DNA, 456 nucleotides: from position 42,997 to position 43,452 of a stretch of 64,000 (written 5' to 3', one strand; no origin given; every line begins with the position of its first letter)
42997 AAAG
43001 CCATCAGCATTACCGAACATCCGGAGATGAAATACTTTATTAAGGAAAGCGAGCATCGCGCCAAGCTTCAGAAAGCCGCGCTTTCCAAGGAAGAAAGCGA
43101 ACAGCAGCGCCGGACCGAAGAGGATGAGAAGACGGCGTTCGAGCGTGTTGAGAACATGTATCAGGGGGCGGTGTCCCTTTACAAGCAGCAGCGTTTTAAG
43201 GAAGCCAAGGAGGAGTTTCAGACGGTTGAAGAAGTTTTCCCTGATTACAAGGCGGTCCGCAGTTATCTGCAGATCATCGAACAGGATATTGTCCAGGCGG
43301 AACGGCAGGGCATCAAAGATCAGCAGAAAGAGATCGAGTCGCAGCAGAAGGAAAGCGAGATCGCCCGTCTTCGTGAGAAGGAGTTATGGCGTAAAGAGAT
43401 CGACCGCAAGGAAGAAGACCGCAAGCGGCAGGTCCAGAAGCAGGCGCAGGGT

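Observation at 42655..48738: About 20 tandem copies of an undescribed helical repeat ('................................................') in a 2027-aa lipoprotein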

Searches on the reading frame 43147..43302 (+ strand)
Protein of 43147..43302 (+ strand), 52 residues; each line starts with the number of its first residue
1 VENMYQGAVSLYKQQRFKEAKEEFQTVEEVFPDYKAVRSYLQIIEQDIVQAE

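Call 60: search_protein_representatives(alignment_id=A2)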
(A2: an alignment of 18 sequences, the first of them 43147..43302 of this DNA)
Query: 18 sequences, 52 profile positions. Proteins with E-value up to 0.001 (for the whole library): 4227; up to 1e-10: 824; up to 1e-30: 198. The best 150 are listed.
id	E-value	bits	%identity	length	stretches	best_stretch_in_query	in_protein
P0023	3.9e-287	942.4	-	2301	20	2-50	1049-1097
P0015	2.9e-278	914.0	-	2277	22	1-52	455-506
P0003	1.0e-264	870.6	-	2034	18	1-51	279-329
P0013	3.0e-253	833.9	-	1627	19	1-50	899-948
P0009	7.7e-244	803.8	-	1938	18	1-51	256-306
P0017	2.1e-236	780.0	-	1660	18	1-50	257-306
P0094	5.0e-233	769.2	-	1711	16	1-50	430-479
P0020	5.6e-229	756.2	-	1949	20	1-51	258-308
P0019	6.0e-228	752.9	-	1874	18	1-51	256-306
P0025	1.8e-223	738.6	-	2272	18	1-51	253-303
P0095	1.7e-205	681.1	-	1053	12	1-48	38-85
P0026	4.6e-194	644.4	-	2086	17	1-51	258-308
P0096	3.0e-182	606.6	-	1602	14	1-51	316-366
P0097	1.4e-181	604.5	-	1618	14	3-51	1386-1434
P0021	2.4e-177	590.9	-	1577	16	4-49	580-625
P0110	6.3e-110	375.0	-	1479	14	4-51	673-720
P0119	7.6e-103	352.4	-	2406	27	3-51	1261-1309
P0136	1.8e-87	303.1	-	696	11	4-52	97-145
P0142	1.2e-76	268.5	-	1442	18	1-51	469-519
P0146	1.4e-73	258.7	-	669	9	1-44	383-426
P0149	1.2e-70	249.3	-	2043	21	7-52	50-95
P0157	6.9e-64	227.6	-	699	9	5-52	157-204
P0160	8.8e-63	224.1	-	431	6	1-51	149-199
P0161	3.9e-62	222.0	-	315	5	2-52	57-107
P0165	4.8e-59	212.1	-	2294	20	7-51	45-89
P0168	6.6e-58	208.5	-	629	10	1-47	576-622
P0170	8.6e-58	208.1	-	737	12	2-42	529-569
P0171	1.7e-57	207.2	-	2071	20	7-47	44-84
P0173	1.5e-56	204.1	-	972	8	2-47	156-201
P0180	1.4e-51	188.2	-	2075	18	3-50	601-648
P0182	4.6e-50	183.3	-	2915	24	6-48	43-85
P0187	5.4e-49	179.9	-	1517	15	3-50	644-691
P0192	4.0e-47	174.0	-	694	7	3-44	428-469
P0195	1.3e-46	172.3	-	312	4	3-51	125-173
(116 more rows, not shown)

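Call 61: list_cluster_members(proteins=[P0119, P0149, P0165, P0171, P0182, P0142, P0180, P0187, P0170, P0001])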
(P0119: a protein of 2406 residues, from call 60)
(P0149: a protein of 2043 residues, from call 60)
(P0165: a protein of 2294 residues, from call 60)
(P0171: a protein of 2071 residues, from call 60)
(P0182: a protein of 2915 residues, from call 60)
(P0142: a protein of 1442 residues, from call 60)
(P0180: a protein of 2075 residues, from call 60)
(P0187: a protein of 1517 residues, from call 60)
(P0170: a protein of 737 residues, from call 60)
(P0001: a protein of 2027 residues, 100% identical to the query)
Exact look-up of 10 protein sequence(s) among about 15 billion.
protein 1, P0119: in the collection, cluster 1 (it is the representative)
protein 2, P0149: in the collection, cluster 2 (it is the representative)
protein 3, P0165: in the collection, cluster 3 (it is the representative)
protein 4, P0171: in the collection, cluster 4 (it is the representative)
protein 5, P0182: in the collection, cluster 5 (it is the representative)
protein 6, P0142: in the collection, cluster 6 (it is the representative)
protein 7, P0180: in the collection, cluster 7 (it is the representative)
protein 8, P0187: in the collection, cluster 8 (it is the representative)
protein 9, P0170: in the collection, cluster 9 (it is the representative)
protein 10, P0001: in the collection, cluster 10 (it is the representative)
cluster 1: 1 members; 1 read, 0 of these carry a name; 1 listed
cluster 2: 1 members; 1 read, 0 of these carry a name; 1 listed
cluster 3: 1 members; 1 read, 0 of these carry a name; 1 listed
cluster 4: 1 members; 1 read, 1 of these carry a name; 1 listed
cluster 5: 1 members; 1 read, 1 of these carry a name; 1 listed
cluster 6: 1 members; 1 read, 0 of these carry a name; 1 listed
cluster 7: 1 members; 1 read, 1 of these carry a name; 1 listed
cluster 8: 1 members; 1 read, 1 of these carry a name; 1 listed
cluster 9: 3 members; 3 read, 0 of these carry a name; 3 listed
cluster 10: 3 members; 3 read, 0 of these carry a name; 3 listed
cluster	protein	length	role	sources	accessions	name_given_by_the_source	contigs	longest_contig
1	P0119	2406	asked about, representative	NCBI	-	-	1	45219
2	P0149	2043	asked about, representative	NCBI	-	-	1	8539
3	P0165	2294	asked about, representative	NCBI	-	-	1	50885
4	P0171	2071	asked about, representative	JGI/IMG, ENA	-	tetratricopeptide (TPR) repeat protein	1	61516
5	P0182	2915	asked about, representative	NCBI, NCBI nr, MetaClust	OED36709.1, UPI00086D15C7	hypothetical protein AB834_02670 [PVC group bacterium (ex Bugula neritina AB1)] | status=active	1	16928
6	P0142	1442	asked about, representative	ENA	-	-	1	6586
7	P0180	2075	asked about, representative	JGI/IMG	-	tetratricopeptide (TPR) repeat protein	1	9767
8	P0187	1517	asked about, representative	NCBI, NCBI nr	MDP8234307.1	MAG: secretin and TonB N-terminal domain-containing protein, partial [Candidatus Saelkia ... | secretin and TonB N-terminal domain-containing protein [Candidatus Saelkia tenebricola]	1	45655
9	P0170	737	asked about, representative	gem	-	-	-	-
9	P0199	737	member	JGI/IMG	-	-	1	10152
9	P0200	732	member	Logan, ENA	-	-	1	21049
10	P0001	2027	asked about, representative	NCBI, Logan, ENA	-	-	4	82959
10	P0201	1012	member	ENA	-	-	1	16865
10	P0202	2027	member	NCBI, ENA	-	-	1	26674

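Call 64: search_protein_families(library=pfam, proteins=[P0187, P0182, P0119, P0149], max_evalue=0.001)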
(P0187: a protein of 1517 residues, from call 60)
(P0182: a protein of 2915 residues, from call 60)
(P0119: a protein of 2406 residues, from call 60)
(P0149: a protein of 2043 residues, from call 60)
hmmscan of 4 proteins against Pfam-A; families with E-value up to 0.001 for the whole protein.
P0187 (1517 aa): 18 families
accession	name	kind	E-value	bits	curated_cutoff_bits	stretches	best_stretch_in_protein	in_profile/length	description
PF00263.26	Secretin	-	1e-49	168.8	27.5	1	277-443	1-168/169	Bacterial type II and III secretion system protein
PF07719.23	TPR_2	-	2.1e-46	152.6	27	0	1032-1058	8-34/34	Tetratricopeptide repeat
PF14559.12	TPR_19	-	5.6e-30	103.9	25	0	586-614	1-29/68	Tetratricopeptide repeat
PF14853.12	Fis1_TPR_C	-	3.8e-29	101.1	25.3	0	1166-1192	12-38/53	Fis1 C-terminal tetratricopeptide repeat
PF00515.34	TPR_1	-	1.6e-24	85.1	27.8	0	588-609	13-34/34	Tetratricopeptide repeat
PF13432.12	TPR_16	-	8.6e-24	84.1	32.7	0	1035-1061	7-33/65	Tetratricopeptide repeat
PF13428.12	TPR_14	-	1.3e-23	81.5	23.5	0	582-613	7-38/44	Tetratricopeptide repeat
PF23914.1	TPR_CcmH_CycH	-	2.2e-18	67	42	0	580-676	54-155/158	Cytochrome c-type biogenesis protein H TPR domain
PF14863.12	Alkyl_sulf_dimr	-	8.6e-18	65.5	26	0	1156-1195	70-109/139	Alkyl sulfatase dimerisation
PF13424.12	TPR_12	-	1.9e-13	50.8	30.1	0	682-726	30-74/77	Tetratricopeptide repeat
PF25064.1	ARM_TT21_5th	-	3.1e-11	44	27.8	0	1108-1178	9-77/117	TT21 fifth ARM repeats domain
PF13181.12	TPR_8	-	1.1e-09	38.1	25.7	0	587-609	12-34/34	Tetratricopeptide repeat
PF03958.22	Secretin_N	-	5.7e-09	36.5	28.2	1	131-192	1-69/69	Bacterial type II/III secretion system short domain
PF07660.19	STN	-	3.4e-08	33.6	28.4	1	79-127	1-52/52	Secretin and TonB N terminus short domain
PF21305.2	type_II_gspD_N0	-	3.6e-06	27.2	27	1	60-124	2-71/71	GspD-like, N0 domain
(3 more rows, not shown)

P0182 (2915 aa): 19 families
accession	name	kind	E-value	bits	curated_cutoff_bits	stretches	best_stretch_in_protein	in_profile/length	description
PF07719.23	TPR_2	-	1.3e-98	315.6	27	6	970-999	5-34/34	Tetratricopeptide repeat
PF00515.34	TPR_1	-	5.8e-82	266.9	27.8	3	970-999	5-34/34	Tetratricopeptide repeat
PF13432.12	TPR_16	-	3.5e-53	178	32.7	0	665-716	1-53/65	Tetratricopeptide repeat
PF14559.12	TPR_19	-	1.9e-44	150.3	25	0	1834-1861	2-29/68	Tetratricopeptide repeat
PF13181.12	TPR_8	-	1.9e-39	130.9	25.7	0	970-999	5-34/34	Tetratricopeptide repeat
PF13428.12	TPR_14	-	3e-37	123.6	23.5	0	1832-1860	10-38/44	Tetratricopeptide repeat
PF13414.12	TPR_11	-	1.9e-32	111.1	26.8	0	973-998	1-26/42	TPR repeat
PF13174.12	TPR_6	-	5.9e-30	102.3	26.3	0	1829-1856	6-33/33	Tetratricopeptide repeat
PF13424.12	TPR_12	-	2.2e-28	98.7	30.1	0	973-995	52-74/77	Tetratricopeptide repeat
PF13374.12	TPR_10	-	2.8e-18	65.7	27.5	0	1830-1850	9-29/42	Tetratricopeptide repeat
PF12895.13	ANAPC3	-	9.2e-15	55.1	27.2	0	733-806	2-55/82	Anaphase-promoting complex, cyclosome, subunit 3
PF14863.12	Alkyl_sulf_dimr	-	1.9e-14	54.7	26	0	500-552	69-121/139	Alkyl sulfatase dimerisation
PF13371.12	TPR_9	-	2.6e-14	53.4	35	0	1824-1860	30-66/73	Tetratricopeptide repeat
PF13176.12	TPR_7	-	2.8e-13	49.2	27.9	0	1830-1850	6-26/36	Tetratricopeptide repeat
PF24575.1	TPR_Slam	-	4.4e-09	37.1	35.2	0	1820-1859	44-83/104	Surface lipoprotein assembly modifier, N-terminal TPR repeats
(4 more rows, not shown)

P0119 (2406 aa): 16 families
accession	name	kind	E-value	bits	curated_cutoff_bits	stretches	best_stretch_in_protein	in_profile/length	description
PF07719.23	TPR_2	-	1.6e-103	330.9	27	3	1261-1292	3-34/34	Tetratricopeptide repeat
PF14559.12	TPR_19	-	2.6e-49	165.8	25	0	1652-1694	4-45/68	Tetratricopeptide repeat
PF00515.34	TPR_1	-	6e-47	156.1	27.8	1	182-211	5-34/34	Tetratricopeptide repeat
PF13432.12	TPR_16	-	1.9e-44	150.1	32.7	0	1759-1816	2-59/65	Tetratricopeptide repeat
PF13414.12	TPR_11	-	7.8e-44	147.6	26.8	1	185-213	1-29/42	TPR repeat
PF13428.12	TPR_14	-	1.6e-37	124.5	23.5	0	608-635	11-38/44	Tetratricopeptide repeat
PF02321.23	OEP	-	3.4e-34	118.7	22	2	1970-2150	2-187/187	Outer membrane efflux protein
PF13181.12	TPR_8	-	3.9e-32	108.1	25.7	0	1756-1786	3-33/34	Tetratricopeptide repeat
PF13371.12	TPR_9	-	4.8e-19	68.6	35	0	1752-1790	27-65/73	Tetratricopeptide repeat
PF13174.12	TPR_6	-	3.6e-18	65.3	26.3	0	1582-1605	3-26/33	Tetratricopeptide repeat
PF13424.12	TPR_12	-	6.4e-17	62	30.1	0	630-688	18-75/77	Tetratricopeptide repeat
PF14853.12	Fis1_TPR_C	-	6.4e-17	61.9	25.3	0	728-765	11-48/53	Fis1 C-terminal tetratricopeptide repeat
PF14863.12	Alkyl_sulf_dimr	-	3.8e-16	60.2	26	0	1643-1693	73-123/139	Alkyl sulfatase dimerisation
PF13176.12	TPR_7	-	3.2e-08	33.5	27.9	0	490-510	11-31/36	Tetratricopeptide repeat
PF13374.12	TPR_10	-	0.00028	21.2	27.5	0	1501-1522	9-30/42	Tetratricopeptide repeat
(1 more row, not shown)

P0149 (2043 aa): 19 families
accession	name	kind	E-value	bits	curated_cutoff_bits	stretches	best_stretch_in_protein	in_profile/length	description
PF07719.23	TPR_2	-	2.9e-89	286.3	27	6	229-261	2-34/34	Tetratricopeptide repeat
PF00515.34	TPR_1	-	4.1e-53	175.6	27.8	3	229-261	2-34/34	Tetratricopeptide repeat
PF13432.12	TPR_16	-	3.1e-47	159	32.7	0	751-783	1-33/65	Tetratricopeptide repeat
PF14559.12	TPR_19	-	1.5e-41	141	25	0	938-963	3-28/68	Tetratricopeptide repeat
PF13181.12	TPR_8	-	2.2e-41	136.9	25.7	1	229-261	2-34/34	Tetratricopeptide repeat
PF13428.12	TPR_14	-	3.2e-37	123.6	23.5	0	346-375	8-37/44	Tetratricopeptide repeat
PF13174.12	TPR_6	-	1.5e-24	85.4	26.3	0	230-260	2-32/33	Tetratricopeptide repeat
PF13414.12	TPR_11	-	1.7e-22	79.3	26.8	1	933-959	1-27/42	TPR repeat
PF13371.12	TPR_9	-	1.8e-22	79.5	35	0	1778-1813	29-64/73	Tetratricopeptide repeat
PF14863.12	Alkyl_sulf_dimr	-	2.2e-20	73.9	26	0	1424-1462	70-108/139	Alkyl sulfatase dimerisation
PF12895.13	ANAPC3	-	8.4e-20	71.3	27.2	0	1126-1175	12-60/82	Anaphase-promoting complex, cyclosome, subunit 3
PF13424.12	TPR_12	-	8.9e-15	55.1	30.1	0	927-957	46-76/77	Tetratricopeptide repeat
PF24575.1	TPR_Slam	-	7.4e-12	46.1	35.2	0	853-883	53-83/104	Surface lipoprotein assembly modifier, N-terminal TPR repeats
PF14853.12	Fis1_TPR_C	-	4.5e-09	36.8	25.3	0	238-266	11-39/53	Fis1 C-terminal tetratricopeptide repeat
PF25064.1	ARM_TT21_5th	-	4.2e-07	30.7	27.8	0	1640-1728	15-97/117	TT21 fifth ARM repeats domain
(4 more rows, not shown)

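Call 72: find_encoding_contigs(protein=P0119, flank=8000, max_places=1)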
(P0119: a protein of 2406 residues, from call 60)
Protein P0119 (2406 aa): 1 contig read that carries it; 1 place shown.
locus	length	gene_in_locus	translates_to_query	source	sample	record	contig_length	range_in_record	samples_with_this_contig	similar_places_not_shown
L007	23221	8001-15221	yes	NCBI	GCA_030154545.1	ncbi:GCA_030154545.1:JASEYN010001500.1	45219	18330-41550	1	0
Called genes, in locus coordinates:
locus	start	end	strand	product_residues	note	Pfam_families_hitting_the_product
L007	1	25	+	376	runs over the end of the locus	PF12679:ABC2_membrane_2, PF12698:ABC2_membrane_3, PF01061:ABC2_membrane, PF12730:ABC2_membrane_4 (weak)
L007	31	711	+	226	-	PF00583:Acetyltransf_1 (faint), PF13508:Acetyltransf_7 (weak)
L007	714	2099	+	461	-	PF02585:PIG-L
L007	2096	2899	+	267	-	PF00005:ABC_tran, PF13304:AAA_21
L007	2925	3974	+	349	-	PF04055:Radical_SAM, PF13186:SPASM (weak)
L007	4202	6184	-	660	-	PF13414:TPR_11 (weak), PF13424:TPR_12, PF00515:TPR_1, PF07719:TPR_2, PF13181:TPR_8, PF13414:TPR_11, PF13414:TPR_11, PF14559:TPR_19, +16 more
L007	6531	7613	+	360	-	PF00480:ROK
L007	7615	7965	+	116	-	-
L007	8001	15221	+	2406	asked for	PF07719:TPR_2 (faint), PF13181:TPR_8 (faint), PF13414:TPR_11 (faint), PF13424:TPR_12 (faint), PF13428:TPR_14 (faint), PF13432:TPR_16 (faint), PF00515:TPR_1 (weak), PF02321:OEP, +6 more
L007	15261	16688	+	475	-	PF25917:BSH_RND (faint), PF25954:Beta-barrel_RND_2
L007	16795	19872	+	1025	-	PF00873:ACR_tran, PF03176:MMPL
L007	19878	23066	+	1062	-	PF00873:ACR_tran, PF03176:MMPL (faint), PF00873:ACR_tran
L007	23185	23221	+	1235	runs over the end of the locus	?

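Call 91: list_cluster_members(proteins=[P0136, P0168, P0146, P0157, P0160, P0161, P0173, P0192, P0195, P0110])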
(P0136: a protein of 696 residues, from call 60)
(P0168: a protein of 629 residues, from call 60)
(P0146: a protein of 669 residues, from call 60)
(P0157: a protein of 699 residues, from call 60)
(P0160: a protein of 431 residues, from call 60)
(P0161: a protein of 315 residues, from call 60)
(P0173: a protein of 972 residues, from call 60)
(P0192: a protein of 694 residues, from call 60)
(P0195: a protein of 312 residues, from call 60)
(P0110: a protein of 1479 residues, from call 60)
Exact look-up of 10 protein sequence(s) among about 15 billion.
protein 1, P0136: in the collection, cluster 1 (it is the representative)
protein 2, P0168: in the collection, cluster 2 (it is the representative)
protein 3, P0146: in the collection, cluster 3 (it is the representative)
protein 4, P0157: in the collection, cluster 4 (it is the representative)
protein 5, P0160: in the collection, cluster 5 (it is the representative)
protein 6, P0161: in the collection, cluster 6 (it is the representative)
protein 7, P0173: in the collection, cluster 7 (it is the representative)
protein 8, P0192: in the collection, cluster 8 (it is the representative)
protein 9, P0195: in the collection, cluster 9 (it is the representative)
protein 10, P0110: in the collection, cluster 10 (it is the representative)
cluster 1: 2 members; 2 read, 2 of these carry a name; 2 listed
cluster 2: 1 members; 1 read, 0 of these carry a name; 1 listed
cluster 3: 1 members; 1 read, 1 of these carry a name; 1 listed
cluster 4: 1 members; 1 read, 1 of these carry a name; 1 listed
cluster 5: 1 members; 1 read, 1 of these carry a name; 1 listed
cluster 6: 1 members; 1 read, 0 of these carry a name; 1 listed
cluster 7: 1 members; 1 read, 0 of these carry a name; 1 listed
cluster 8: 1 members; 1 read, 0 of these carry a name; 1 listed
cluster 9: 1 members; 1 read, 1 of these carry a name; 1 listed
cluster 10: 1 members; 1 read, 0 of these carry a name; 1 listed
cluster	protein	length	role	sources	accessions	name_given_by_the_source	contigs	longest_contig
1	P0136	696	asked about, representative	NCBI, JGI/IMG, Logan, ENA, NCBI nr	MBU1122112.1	MAG: tetratricopeptide repeat protein [Candidatus Omnitrophica bacterium] | tetratricopeptide repeat protein [Candidatus Omnitrophota bacterium]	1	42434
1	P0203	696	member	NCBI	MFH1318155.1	MAG: tetratricopeptide repeat protein [Candidatus Omnitrophota bacterium]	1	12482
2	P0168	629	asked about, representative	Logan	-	-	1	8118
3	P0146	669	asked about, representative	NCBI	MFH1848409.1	MAG: hypothetical protein ABH825_04245, partial [Candidatus Omnitrophota bacterium]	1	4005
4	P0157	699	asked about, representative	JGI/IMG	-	tetratricopeptide (TPR) repeat protein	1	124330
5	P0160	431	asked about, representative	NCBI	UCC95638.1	MAG: tetratricopeptide repeat protein, partial [Candidatus Omnitrophota bacterium]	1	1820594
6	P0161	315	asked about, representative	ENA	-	-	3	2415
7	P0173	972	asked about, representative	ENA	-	-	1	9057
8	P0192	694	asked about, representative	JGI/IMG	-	-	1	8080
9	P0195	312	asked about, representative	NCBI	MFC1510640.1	hypothetical protein ACFL49_03165 [Candidatus Omnitrophota bacterium]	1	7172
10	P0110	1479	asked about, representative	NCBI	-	-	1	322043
